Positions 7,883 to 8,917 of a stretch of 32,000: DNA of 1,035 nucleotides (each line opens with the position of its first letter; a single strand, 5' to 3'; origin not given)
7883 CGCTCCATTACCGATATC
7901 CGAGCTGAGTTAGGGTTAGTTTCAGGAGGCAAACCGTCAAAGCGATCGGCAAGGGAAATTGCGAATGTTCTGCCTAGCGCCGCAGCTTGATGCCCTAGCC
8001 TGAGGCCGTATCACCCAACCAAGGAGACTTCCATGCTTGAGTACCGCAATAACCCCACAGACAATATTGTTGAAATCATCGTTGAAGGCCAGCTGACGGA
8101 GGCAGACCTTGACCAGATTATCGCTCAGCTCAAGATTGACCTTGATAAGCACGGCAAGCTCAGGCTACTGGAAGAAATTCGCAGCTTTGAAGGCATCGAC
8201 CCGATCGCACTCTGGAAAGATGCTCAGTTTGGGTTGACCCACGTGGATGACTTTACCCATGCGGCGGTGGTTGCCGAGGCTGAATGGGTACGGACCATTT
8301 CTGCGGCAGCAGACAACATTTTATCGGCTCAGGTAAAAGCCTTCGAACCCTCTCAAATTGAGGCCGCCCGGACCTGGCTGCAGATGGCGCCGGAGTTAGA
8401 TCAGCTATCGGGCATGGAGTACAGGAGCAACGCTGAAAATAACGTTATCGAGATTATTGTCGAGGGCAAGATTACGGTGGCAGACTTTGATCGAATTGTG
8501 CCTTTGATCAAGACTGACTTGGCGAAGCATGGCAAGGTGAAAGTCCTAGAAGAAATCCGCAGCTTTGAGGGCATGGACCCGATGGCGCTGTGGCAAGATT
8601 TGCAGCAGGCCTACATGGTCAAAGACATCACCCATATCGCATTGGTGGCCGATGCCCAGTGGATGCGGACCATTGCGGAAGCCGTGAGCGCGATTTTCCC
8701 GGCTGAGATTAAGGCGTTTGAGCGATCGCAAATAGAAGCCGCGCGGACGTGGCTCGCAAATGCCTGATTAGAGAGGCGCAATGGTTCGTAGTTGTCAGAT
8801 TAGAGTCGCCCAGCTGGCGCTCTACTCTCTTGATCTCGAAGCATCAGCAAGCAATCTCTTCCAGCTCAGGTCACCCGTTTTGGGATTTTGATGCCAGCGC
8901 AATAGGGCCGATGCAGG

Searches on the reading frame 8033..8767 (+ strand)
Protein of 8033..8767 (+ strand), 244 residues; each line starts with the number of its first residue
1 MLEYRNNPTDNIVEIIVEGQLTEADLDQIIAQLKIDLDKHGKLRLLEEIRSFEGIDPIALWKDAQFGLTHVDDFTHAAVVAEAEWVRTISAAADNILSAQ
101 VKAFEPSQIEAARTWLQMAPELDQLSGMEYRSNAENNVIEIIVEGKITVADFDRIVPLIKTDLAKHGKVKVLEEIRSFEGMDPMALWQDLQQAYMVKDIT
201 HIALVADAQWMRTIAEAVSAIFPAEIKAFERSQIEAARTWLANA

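Call 3: search_protein_families(library=pfam, proteins=[window:8033-8767:+], max_evalue=0.01)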
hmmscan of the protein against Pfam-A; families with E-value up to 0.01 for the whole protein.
window:8033-8767:+ (244 aa): 1 family
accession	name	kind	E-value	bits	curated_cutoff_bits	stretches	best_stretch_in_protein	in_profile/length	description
PF11964.13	SpoIIAA-like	-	3.4e-51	172.8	25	2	12-117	1-106/106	SpoIIAA-like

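Call 4: search_protein_families(library=ncbifam, proteins=[window:8033-8767:+], max_evalue=0.01)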
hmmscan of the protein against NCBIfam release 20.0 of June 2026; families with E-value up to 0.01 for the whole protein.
window:8033-8767:+ (244 aa): 0 families

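Call 39: search_solved_structures(query=window:8033-8767:+, max_evalue=0.01)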
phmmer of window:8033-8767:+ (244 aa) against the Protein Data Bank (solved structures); distinct sequences matched with E-value up to 0.01: 2.
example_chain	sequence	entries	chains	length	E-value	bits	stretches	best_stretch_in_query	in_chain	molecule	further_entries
2q3l_A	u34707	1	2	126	0.00012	25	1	143-233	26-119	Uncharacterized protein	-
2ook_A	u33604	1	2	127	0.00032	23.6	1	19-116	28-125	Hypothetical protein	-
